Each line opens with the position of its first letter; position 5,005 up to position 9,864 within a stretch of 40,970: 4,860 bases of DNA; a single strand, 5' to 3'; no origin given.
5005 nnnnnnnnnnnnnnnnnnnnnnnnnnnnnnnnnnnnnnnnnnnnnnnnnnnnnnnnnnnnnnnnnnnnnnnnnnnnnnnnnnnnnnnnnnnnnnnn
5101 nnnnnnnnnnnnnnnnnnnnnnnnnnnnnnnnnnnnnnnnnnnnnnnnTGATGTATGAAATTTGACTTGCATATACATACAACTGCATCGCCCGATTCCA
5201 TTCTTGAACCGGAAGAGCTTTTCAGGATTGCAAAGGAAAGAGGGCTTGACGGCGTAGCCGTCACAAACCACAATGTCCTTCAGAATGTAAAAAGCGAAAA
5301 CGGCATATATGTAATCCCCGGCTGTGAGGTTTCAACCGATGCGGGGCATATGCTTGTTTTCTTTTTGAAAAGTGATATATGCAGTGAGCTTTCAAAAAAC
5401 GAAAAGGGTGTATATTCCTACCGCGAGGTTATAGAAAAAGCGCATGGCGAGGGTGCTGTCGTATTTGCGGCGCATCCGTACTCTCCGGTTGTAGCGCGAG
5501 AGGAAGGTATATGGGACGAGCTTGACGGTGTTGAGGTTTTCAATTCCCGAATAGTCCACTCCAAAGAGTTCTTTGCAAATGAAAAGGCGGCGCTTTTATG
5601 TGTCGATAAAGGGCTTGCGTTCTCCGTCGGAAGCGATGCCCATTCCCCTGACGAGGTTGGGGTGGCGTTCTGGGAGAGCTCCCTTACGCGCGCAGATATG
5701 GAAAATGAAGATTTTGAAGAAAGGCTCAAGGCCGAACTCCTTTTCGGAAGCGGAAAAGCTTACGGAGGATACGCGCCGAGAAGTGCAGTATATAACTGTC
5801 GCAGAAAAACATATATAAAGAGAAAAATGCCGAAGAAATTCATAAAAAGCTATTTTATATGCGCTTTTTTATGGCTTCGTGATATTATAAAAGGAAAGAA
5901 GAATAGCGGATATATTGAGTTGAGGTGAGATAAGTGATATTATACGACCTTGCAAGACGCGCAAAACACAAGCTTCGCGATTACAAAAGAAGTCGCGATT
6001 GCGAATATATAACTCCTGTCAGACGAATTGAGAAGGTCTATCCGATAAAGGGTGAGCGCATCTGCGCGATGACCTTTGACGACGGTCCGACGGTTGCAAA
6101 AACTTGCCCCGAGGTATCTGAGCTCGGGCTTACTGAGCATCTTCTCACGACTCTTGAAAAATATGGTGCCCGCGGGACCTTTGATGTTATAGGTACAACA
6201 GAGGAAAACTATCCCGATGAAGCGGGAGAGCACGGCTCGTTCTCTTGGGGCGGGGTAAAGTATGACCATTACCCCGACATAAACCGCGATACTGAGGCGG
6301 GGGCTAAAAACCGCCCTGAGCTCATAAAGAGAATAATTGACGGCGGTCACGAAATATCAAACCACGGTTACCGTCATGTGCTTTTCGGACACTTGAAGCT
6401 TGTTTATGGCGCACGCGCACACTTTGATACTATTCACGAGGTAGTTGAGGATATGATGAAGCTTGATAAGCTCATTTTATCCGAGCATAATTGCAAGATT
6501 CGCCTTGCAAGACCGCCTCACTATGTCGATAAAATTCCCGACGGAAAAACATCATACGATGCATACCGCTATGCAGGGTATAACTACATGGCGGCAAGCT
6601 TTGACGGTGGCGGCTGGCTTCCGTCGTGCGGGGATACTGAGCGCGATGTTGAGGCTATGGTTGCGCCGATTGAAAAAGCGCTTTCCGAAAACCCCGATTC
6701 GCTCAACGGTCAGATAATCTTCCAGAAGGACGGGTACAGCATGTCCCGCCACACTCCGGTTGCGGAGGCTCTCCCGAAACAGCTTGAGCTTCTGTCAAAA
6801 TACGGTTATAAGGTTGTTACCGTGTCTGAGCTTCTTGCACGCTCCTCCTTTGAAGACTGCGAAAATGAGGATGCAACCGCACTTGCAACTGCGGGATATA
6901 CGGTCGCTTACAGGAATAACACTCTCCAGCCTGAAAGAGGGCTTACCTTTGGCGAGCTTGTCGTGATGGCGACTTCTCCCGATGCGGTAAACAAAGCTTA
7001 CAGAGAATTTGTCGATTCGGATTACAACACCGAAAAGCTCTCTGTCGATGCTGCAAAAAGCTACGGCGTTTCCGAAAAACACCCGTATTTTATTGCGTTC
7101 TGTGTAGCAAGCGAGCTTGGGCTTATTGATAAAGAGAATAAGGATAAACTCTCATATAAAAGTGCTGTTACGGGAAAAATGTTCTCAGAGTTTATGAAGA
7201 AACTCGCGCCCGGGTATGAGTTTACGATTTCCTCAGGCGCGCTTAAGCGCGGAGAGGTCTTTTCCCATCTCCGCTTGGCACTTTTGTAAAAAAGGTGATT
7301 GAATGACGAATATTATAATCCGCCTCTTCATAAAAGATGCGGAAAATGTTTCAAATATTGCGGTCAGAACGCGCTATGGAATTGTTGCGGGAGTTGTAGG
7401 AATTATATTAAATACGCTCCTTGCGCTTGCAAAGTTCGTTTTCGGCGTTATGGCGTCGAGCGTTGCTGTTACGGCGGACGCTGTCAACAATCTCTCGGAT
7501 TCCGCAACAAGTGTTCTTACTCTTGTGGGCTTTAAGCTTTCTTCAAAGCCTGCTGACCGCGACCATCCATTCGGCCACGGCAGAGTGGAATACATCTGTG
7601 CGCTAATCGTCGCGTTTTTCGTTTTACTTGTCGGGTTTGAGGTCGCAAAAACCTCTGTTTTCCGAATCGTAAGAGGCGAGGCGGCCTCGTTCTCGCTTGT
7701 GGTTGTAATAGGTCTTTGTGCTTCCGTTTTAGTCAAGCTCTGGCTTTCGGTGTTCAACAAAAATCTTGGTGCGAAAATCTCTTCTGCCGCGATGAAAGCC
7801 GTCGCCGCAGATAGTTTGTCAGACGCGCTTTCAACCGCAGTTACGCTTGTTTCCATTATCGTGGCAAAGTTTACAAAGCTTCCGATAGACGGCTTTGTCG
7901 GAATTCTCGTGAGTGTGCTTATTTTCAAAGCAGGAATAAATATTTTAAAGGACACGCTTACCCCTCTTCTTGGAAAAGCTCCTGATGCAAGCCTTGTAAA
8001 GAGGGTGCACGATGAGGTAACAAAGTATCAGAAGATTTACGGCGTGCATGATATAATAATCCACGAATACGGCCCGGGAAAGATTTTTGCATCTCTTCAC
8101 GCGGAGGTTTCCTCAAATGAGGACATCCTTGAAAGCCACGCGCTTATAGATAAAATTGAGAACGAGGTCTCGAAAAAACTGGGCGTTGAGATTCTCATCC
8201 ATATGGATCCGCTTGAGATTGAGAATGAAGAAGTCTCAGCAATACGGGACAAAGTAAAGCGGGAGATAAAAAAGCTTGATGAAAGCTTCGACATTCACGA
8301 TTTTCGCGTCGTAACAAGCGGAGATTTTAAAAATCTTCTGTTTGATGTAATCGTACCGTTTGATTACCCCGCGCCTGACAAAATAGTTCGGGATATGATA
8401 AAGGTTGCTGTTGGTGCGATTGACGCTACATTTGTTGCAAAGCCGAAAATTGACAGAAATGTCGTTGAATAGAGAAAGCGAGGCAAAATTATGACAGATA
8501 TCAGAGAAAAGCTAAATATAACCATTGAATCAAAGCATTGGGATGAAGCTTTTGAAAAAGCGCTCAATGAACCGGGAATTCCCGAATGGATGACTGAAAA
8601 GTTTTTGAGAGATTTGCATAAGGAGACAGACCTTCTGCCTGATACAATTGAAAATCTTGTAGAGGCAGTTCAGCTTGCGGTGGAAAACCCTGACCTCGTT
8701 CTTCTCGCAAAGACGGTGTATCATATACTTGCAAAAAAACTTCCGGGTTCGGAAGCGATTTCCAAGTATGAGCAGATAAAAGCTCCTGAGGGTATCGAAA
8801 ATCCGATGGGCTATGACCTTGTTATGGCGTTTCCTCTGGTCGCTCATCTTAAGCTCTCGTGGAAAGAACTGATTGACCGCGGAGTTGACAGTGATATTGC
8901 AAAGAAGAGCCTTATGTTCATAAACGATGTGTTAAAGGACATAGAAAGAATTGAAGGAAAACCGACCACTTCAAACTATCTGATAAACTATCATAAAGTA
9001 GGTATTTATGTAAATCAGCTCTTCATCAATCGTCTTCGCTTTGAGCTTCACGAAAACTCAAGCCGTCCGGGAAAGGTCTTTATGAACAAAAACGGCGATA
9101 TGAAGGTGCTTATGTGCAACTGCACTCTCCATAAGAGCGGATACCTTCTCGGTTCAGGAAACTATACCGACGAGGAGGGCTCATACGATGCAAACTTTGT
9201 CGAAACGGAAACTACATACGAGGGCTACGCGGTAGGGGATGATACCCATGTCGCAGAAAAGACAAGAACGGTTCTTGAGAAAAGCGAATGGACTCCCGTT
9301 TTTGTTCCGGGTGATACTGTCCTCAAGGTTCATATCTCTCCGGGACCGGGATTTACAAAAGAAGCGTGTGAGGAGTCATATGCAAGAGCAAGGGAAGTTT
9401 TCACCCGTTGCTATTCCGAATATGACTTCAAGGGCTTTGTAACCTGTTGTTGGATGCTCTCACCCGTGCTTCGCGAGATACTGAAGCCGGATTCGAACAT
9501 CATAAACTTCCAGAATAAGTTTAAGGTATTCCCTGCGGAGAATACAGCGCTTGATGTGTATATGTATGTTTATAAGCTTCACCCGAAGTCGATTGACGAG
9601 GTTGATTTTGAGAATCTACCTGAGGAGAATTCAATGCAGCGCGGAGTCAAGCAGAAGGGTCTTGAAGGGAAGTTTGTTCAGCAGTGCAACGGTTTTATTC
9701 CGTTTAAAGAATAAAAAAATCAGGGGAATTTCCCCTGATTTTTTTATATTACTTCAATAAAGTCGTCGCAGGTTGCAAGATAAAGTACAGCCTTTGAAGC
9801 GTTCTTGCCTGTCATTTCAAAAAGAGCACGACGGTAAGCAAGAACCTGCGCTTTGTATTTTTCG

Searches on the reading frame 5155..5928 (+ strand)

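Call 34: search_protein_families(library=pfam, proteins=[window:5155-5928:+], max_evalue=0.00001)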
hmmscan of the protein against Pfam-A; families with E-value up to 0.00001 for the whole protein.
window:5155-5928:+ (257 aa): 2 families
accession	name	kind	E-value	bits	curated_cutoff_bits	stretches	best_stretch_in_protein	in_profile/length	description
PF02811.25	PHP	-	2e-08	35.2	26.4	1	4-85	1-84/164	PHP domain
PF13263.12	PHP_C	-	3.9e-07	30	21.3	1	141-187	3-47/56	PHP-associated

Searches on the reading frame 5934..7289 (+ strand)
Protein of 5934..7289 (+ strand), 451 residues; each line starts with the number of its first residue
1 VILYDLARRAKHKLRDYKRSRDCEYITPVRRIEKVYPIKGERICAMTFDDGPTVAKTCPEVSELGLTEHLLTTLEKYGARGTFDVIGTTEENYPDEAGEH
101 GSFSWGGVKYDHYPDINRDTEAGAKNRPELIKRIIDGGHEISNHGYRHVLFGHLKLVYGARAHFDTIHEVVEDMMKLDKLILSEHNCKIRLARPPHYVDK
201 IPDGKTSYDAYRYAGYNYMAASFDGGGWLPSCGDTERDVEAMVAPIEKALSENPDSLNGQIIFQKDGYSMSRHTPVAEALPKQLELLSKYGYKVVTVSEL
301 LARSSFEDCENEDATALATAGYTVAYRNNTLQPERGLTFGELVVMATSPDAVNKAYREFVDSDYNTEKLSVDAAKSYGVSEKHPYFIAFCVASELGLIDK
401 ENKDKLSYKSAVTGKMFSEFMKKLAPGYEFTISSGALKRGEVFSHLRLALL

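Call 34: search_protein_families(library=pfam, proteins=[window:5934-7289:+], max_evalue=0.00001)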
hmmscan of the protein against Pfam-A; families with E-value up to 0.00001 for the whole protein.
window:5934-7289:+ (451 aa): 1 family
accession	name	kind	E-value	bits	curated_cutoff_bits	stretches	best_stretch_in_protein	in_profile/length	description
PF01522.26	Polysacc_deac_1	-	5e-13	49.5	23.1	1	40-195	5-104/124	Polysaccharide deacetylase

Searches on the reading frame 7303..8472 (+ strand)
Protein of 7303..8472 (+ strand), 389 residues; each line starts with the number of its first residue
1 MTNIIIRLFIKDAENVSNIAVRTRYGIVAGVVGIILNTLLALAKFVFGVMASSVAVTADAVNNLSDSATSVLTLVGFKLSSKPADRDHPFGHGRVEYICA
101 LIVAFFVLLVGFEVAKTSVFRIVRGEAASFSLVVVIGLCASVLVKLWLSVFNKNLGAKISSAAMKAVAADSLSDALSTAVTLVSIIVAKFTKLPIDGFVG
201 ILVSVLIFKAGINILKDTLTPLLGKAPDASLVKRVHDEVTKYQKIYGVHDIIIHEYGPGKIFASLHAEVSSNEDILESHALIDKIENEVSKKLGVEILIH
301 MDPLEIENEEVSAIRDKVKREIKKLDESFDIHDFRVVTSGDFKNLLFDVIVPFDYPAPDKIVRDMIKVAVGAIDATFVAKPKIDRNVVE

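Call 34: search_protein_families(library=pfam, proteins=[window:7303-8472:+], max_evalue=0.00001)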
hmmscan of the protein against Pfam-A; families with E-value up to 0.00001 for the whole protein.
window:7303-8472:+ (389 aa): 2 families
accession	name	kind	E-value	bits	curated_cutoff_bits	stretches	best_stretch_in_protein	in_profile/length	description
PF01545.26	Cation_efflux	-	1.5e-44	152.6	26.6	1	32-223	3-198/198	Cation efflux family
PF16916.11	ZT_dimer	-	3.4e-14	53.1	26.7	1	227-303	1-77/78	Dimerisation domain of Zinc Transporter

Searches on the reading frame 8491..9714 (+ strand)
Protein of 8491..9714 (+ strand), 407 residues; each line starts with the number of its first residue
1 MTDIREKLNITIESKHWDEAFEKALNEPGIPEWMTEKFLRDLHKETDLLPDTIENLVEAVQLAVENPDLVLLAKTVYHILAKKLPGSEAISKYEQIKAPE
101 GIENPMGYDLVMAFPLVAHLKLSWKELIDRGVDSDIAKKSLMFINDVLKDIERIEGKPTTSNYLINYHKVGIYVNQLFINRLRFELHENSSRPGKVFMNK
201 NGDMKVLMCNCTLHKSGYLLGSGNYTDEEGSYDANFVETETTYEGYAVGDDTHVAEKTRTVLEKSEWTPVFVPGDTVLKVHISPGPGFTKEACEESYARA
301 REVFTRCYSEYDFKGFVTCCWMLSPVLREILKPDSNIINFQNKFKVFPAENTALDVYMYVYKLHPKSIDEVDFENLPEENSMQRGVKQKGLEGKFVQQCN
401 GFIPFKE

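Call 34: search_protein_families(library=pfam, proteins=[window:8491-9714:+], max_evalue=0.00001)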
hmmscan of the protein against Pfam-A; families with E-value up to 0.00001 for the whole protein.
window:8491-9714:+ (407 aa): 1 family
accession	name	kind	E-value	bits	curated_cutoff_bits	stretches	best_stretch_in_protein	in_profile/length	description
PF18164.7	GNAT_C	-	9.2e-28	97.4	22.8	1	241-403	16-142/142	GNAT-like C-terminal domain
